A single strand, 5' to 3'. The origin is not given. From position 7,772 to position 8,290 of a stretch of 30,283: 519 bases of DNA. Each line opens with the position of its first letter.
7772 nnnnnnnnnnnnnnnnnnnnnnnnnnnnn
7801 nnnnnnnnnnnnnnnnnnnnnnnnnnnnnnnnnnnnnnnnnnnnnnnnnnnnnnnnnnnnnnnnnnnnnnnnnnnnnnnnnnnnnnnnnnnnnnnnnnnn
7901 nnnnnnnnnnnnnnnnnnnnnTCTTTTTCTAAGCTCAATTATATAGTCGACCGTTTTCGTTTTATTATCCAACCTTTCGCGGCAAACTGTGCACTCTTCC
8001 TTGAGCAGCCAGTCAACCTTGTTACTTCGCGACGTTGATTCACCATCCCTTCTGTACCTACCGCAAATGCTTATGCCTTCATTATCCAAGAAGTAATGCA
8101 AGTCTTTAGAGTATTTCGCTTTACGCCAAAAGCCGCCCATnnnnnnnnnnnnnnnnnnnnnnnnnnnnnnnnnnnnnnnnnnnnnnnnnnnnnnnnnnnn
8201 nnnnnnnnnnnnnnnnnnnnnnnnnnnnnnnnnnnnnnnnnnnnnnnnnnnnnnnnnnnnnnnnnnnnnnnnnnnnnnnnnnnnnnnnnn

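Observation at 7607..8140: AT-rich gene at the distal end of the minus operon, beside the inverted-repeat region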

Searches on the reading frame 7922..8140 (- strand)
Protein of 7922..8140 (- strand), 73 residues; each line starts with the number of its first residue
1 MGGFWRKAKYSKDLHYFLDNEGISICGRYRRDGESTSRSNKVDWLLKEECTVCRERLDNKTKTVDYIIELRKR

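Call 39: find_homologous_proteins(query=A3, max_evalue=0.001)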
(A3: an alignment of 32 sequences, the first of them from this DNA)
Query A3 (32 sequences) (73 aa, profile of the alignment): 152 proteins with E <= 0.001 among 614 candidates; the best 120 are listed.
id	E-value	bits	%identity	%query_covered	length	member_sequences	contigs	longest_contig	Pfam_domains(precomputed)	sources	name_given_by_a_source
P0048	5.6e-21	92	24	74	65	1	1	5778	-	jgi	jgi:hypothetical protein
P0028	6.9e-20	88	25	78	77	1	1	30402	-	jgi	jgi:hypothetical protein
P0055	7.1e-20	88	35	71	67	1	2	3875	-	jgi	jgi:hypothetical protein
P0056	1.2e-19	87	28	64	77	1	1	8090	-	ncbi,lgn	-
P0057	2.2e-19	86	28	88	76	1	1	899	-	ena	-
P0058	2.4e-19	86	28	73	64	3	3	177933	-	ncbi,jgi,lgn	-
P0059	2.6e-19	86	28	79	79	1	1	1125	-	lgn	-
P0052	3.6e-19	86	22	79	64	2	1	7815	-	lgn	-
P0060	4.8e-19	85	32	81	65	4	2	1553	-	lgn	-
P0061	5.3e-19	85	30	73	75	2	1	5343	-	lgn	-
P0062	5.9e-19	85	29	77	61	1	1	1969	-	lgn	-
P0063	7.8e-19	85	36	34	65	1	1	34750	-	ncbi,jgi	ncbi:MAG TPA: hypothetical protein VGL07_17810 [Buttiauxella sp.]|jgi:hypothetical protein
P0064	1.0e-18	84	37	41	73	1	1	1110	-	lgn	-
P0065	1.0e-18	84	27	77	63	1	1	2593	-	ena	-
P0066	1.2e-18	84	31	73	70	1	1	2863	-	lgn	-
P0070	2.1e-18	83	29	75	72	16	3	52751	-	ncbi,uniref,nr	ncbi:hypothetical protein [Citrobacter freundii]|uniref:hypothetical protein n=1 Tax=Citrobacter fre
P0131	1.7e-14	71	29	95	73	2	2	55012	-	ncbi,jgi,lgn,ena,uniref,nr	ncbi:hypothetical protein CH330_01450 [candidate division WOR-3 bacterium JGI_Cruoil_03_51_56]|unire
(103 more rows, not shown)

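Call 47: search_dna_similar(query=P0058, collection=phages, mode=protein, max_rows=40, max_evalue=0.001, rows=spread)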
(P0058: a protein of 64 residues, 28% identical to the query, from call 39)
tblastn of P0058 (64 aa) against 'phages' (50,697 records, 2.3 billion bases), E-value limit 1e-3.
Records with a match: 286; places in all: 286; records where one place covers at least 80% of the query: 286.
Best place of each record, by identity: 60-80% 2; <60% 284.
By first word of the organism name: Pseudomonas 247; Escherichia 27; Pbunalikevirus 4; Shigella 3; Klebsiella 1; Stx2c-converting 1; Pantoea 1; Phage 1; Wifcevirus 1.
By host as written in the record: Pseudomonas aeruginosa 105; Pseudomonas aeruginosa PAO1 72; - 29; Pseudomonas sp. 19; Escherichia coli 10; Pseudomonas aeruginosa PA14 6; Escherichia coli O157:H7 5; Chyrseobacterium sp. 4; and 25 more.
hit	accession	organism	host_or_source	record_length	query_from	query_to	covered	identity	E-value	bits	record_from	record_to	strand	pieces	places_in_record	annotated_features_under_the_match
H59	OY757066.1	Klebsiella phage vB_Ko_K70PH128C1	-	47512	1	59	92%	67.8%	2e-22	93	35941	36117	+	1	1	unknown function | hypothetical protein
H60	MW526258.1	Pseudomonas phage PhL_UNISO_PA-DSM_ph0031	Pseudomonas aeruginosa DSM 19880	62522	1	56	88%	45.9%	2e-4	42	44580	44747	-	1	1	hypothetical protein (x2)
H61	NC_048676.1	Pseudomonas phage SL1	Pseudomonas aeruginosa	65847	2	56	86%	46.4%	3e-4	42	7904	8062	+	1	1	hypothetical protein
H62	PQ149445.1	Pseudomonas phage BL7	Pseudomonas aeruginosa PAK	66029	2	56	86%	46.4%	1e-3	40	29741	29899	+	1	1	hypothetical protein (x2)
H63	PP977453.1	Pseudomonas phage vB_PaeM_1649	Pseudomonas aeruginosa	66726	1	56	88%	45.2%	9e-5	43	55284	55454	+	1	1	record has no annotation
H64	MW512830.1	Pseudomonas phage Qaehs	Pseudomonas aeruginosa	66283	1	56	88%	45.2%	1e-4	43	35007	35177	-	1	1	record has no annotation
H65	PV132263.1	Pseudomonas phage vB_PaeM_PAO1-BV1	Pseudomonas aeruginosa PAO1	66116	1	56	88%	45.2%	2e-4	42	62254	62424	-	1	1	hypothetical protein (x2)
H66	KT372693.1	Pseudomonas phage Kula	Pseudomonas aeruginosa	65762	1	56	88%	45.2%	2e-4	42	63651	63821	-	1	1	hypothetical protein (x2)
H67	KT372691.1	Pseudomonas phage Jollyroger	Pseudomonas aeruginosa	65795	1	56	88%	45.2%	2e-4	42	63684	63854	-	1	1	hypothetical protein (x2)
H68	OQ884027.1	Pseudomonas phage SDFMU_Ppc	Pseudomonas aeruginosa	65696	1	56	88%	45.2%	2e-4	42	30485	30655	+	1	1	hypothetical protein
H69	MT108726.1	Pseudomonas phage Epa6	Pseudomonas sp.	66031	1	56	88%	45.2%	2e-4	42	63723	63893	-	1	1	hypothetical protein (x2)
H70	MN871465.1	Pseudomonas phage Pa-N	Pseudomonas aeruginosa PAO1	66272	1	56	88%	45.2%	2e-4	42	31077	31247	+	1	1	record has no annotation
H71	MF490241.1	Pseudomonas phage vB_PaeM_E215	-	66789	1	56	88%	45.2%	2e-4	42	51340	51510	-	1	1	hypothetical protein (x2)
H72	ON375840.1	Pseudomonas phage vB_PaeM_FBPa24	Pseudomonas aeruginosa PAO1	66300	1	56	88%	45.2%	2e-4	42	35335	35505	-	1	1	hypothetical protein (x2)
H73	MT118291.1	Pseudomonas phage Epa12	Pseudomonas sp.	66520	1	56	88%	45.2%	2e-4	42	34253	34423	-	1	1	hypothetical protein (x2)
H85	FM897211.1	Pseudomonas phage 14-1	-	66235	1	56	88%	44.3%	4e-4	41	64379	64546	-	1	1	hypothetical protein (x2)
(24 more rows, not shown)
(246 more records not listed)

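Call 48: predict_structure(alignment_id=A4)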
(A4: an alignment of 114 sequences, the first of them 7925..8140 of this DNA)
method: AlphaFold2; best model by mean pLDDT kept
length: 72 residues; sequences in the alignment: 114
mean_pLDDT: 73.4   pTM: 0.62
mean pLDDT of the five models: 73.4, 73.3, 73.1, 72.8, 71.2
residues with pLDDT >= 90: 5; 70-90: 39; 50-70: 24; < 50: 4
segments of 3 or more residues with pLDDT < 50: none
pLDDT, mean of each block of 10 residues (from residue 1): 78 84 84 55 65 87 64 62
secondary structure, 60 per line:
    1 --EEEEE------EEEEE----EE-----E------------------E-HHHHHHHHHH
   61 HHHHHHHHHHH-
elements in order: E3-7 E14-18 H51-71

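Call 50: get_annotated_region(hit=H85, flank=3500)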
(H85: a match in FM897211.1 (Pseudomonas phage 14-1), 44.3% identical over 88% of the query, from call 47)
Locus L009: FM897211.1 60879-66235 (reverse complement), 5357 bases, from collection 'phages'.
description: Pseudomonas phage 14-1, complete genome.
organism: Pseudomonas phage 14-1 (NCBI taxid 581037)
taxonomy: Viruses; Duplodnaviria; Heunggongvirae; Uroviricota; Caudoviricetes; Pbunavirus; Pbunavirus pv141
host: -; source: -; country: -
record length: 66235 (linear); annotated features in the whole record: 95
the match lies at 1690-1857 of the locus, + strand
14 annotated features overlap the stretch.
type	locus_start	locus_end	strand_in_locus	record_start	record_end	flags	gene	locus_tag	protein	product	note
CDS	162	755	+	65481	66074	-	-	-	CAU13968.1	hypothetical protein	ORF92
CDS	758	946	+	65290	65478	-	-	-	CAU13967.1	hypothetical protein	ORF91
CDS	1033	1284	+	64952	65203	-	-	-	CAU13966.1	hypothetical protein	ORF88.1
CDS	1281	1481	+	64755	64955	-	-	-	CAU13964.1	hypothetical protein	ORF88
CDS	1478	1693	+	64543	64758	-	-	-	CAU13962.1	hypothetical protein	ORF87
CDS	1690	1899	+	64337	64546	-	-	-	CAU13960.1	hypothetical protein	ORF85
CDS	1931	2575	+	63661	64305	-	-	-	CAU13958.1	hypothetical protein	ORF84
CDS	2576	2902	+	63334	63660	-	-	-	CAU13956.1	hypothetical protein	ORF83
CDS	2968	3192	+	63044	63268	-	-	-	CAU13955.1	hypothetical protein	ORF82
CDS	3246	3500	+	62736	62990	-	-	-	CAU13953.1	hypothetical protein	ORF81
CDS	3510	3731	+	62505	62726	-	-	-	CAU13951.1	hypothetical protein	ORF80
CDS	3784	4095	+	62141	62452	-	-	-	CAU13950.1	hypothetical protein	ORF79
CDS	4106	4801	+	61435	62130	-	-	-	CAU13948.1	hypothetical protein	ORF78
CDS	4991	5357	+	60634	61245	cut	-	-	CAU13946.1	hypothetical protein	ORF77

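Call 52: search_solved_structures(query=A4, max_evalue=10, show_alignments=5)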
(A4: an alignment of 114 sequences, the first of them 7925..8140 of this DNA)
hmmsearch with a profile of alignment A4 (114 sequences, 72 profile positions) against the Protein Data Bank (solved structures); distinct sequences matched with E-value up to 10: 10.
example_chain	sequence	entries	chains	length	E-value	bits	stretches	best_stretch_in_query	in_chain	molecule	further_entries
2fi5_I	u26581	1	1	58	0.0046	19.7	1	11-50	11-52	Pancreatic trypsin inhibitor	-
2fi3_I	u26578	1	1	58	0.005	19.6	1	11-50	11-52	Pancreatic trypsin inhibitor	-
6wxk_A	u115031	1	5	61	0.2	14.5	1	27-55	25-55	PHD finger protein 23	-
9dp5_A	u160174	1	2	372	0.46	13.3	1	14-33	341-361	Double-stranded RNA-specific editase Adar-like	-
4g1a_A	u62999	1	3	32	0.59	12.9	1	37-62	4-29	AQ-C16C19 peptide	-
8j07_c3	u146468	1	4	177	0.82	12.5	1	17-65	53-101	DPY30 domain-containing protein 2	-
6w6n_A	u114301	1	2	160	0.85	12.4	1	30-59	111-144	Cytochrome P460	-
6e0y_A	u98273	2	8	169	0.92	12.3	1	30-59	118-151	Cytochrome P460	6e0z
6e0x_A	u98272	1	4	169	0.92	12.3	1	30-59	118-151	Cytochrome P460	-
2m0d_A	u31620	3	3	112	5.3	9.9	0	36-60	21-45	Zinc finger and BTB domain-containing protein 17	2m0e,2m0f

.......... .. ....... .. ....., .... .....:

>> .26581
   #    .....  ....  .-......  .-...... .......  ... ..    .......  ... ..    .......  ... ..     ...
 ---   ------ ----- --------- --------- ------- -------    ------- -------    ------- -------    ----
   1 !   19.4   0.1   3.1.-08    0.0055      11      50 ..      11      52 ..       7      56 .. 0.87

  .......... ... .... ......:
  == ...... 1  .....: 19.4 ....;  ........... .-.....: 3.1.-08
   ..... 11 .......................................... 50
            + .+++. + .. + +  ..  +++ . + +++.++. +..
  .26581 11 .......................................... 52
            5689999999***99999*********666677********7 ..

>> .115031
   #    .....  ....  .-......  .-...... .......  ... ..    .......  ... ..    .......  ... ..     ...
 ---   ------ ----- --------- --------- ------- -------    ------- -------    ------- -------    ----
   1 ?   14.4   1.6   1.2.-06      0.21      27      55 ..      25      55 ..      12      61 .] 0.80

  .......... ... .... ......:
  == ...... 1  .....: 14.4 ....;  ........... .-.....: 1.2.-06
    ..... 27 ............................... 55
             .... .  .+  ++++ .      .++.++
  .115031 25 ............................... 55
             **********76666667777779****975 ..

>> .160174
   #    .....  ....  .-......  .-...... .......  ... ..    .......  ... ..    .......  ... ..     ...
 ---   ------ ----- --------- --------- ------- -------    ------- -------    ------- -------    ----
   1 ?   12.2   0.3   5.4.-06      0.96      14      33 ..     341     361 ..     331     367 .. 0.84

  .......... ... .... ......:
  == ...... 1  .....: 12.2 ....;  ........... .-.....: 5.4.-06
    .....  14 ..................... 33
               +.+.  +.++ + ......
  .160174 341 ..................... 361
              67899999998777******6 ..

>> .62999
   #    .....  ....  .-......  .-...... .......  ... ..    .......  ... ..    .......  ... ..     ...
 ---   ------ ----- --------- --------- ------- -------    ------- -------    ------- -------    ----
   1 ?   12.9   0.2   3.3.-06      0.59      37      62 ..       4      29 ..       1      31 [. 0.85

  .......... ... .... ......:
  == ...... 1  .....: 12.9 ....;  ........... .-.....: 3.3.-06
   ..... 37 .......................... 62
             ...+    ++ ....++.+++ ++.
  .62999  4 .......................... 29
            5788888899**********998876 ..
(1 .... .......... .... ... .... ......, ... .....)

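Call 54: find_encoding_contigs(protein=P0058, flank=6000, max_places=3)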
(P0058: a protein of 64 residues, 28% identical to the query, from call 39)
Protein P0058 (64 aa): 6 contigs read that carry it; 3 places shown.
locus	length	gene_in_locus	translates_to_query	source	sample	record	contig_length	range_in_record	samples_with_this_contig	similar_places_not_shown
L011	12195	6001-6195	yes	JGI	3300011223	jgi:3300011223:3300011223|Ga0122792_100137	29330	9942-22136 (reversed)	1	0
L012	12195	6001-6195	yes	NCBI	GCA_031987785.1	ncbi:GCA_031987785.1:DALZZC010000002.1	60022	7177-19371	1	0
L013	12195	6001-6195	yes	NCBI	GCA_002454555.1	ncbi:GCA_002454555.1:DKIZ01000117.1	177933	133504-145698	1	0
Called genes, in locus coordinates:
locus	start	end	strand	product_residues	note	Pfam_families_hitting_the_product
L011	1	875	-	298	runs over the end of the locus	PF09588:YqaJ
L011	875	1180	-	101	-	-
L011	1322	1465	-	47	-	-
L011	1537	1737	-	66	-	-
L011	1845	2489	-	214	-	PF13443:HTH_26 (faint), PF15943:YdaS_toxin (faint), PF01381:HTH_3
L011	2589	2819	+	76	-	-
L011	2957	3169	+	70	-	-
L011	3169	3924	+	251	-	-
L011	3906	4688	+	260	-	PF06992:Phage_lambda_P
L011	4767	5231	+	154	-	-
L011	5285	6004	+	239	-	-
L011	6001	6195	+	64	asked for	-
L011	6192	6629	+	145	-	-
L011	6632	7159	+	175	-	-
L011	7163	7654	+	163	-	-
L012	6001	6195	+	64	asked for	-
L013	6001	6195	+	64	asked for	-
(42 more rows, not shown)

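Call 55: find_encoding_contigs(protein=P0070, flank=6000, max_places=3)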
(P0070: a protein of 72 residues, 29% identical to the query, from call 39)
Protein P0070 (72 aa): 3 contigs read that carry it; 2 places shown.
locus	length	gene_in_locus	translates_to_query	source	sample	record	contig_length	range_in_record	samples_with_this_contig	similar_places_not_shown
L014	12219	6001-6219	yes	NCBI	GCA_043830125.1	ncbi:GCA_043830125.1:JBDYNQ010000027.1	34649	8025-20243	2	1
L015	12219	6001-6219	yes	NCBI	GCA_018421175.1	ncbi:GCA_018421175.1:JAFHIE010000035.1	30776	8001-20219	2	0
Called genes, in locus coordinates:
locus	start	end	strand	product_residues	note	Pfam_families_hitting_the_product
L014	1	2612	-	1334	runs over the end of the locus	PF02399:Herpes_ori_bp (faint)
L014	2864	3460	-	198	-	PF13560:HTH_31 (weak), PF01381:HTH_3, PF00717:Peptidase_S24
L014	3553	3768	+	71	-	PF14549:P22_Cro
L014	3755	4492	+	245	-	PF06323:Phage_antiter_Q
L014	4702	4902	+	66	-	-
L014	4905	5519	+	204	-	PF00929:RNase_T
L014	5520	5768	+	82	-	-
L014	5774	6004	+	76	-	-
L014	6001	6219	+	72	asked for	-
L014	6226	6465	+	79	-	-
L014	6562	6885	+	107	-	-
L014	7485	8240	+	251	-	-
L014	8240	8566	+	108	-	-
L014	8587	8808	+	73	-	-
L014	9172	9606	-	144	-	PF15970:HicB-like_2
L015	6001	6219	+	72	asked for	-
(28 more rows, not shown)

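Call 56: find_encoding_contigs(protein=P0131, flank=6000, max_places=2)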
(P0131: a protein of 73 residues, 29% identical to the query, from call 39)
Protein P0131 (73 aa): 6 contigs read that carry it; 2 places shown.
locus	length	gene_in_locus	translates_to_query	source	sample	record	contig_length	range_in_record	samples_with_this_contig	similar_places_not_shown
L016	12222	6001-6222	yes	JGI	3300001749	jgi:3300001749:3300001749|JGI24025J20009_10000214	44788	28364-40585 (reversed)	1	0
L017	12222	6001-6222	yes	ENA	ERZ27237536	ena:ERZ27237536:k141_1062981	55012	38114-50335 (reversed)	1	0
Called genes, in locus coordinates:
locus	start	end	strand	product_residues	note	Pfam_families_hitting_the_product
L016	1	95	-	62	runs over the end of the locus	-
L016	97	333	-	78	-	-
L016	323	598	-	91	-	-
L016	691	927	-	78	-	-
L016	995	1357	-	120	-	-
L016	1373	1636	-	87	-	-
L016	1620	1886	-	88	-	-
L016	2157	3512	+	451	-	-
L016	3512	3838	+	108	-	-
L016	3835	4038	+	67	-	-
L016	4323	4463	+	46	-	-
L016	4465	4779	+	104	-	-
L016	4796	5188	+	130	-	-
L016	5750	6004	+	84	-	-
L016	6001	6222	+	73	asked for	-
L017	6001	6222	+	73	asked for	-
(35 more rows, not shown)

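Call 57: search_protein_families(library=ncbifam, proteins=[P0058, P0070, P0131, L009:1690-1899:+], max_evalue=1)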
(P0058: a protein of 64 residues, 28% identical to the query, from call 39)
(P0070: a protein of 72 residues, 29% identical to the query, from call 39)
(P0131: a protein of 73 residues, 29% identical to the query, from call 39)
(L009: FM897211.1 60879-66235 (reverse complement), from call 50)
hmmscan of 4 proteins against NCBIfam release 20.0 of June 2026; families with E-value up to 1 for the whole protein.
P0058 (64 aa): 0 families

P0070 (72 aa): 0 families

P0131 (73 aa): 0 families

L009:1690-1899:+ (69 aa): 0 families

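Call 58: search_protein_families(library=padloc, proteins=[P0058, P0070, P0131, L009:1690-1899:+], max_evalue=1)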
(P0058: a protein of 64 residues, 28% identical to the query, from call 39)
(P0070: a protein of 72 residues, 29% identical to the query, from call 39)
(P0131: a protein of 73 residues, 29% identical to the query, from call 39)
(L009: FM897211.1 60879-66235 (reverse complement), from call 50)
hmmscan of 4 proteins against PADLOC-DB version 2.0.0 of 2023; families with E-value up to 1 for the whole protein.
P0058 (64 aa): 0 families

P0070 (72 aa): 0 families

P0131 (73 aa): 1 family
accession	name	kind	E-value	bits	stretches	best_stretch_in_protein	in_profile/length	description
PDLC01956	CARF9--CARF_HEPN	-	0.013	12.7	1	7-48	9-41/459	-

L009:1690-1899:+ (69 aa): 0 families

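Call 92: find_related_loci(query=A5, collection=viral_contigs, flank=5000)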
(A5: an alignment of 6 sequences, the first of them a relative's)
Query A5 (64 aa) in viral_contigs; peptide patterns used: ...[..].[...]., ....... (x = any residue, [..] = any of these).
106 stretches matched a pattern; 53 encode a relative of the query (tblastn E <= 1e-3); 53 distinct loci.
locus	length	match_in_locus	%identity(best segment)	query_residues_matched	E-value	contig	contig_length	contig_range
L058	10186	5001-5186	79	1-63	2e-30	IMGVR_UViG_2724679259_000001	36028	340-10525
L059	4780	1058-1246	73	1-64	6e-30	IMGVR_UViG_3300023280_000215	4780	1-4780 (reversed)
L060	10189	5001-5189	73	1-64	6e-30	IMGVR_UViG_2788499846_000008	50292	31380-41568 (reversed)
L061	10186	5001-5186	75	1-63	2e-29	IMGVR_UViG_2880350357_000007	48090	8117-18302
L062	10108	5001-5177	73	1-59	2e-29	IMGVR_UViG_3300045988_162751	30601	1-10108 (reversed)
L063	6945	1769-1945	73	1-59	2e-29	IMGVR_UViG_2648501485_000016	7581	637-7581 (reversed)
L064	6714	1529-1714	73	1-63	5e-29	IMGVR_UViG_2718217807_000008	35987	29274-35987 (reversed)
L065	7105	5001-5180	73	4-63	6e-29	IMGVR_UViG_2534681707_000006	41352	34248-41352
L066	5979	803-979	73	2-60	1e-28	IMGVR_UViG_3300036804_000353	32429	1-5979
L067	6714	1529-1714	73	1-63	2e-28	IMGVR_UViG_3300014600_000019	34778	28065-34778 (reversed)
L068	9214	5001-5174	78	1-59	2e-28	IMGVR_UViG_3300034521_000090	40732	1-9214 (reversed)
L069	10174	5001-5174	76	1-59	3e-28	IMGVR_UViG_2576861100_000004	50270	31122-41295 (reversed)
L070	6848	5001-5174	76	1-59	3e-28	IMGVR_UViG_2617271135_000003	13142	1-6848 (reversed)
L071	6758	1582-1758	75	2-60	4e-28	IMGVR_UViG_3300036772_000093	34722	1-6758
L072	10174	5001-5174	78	1-59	5e-28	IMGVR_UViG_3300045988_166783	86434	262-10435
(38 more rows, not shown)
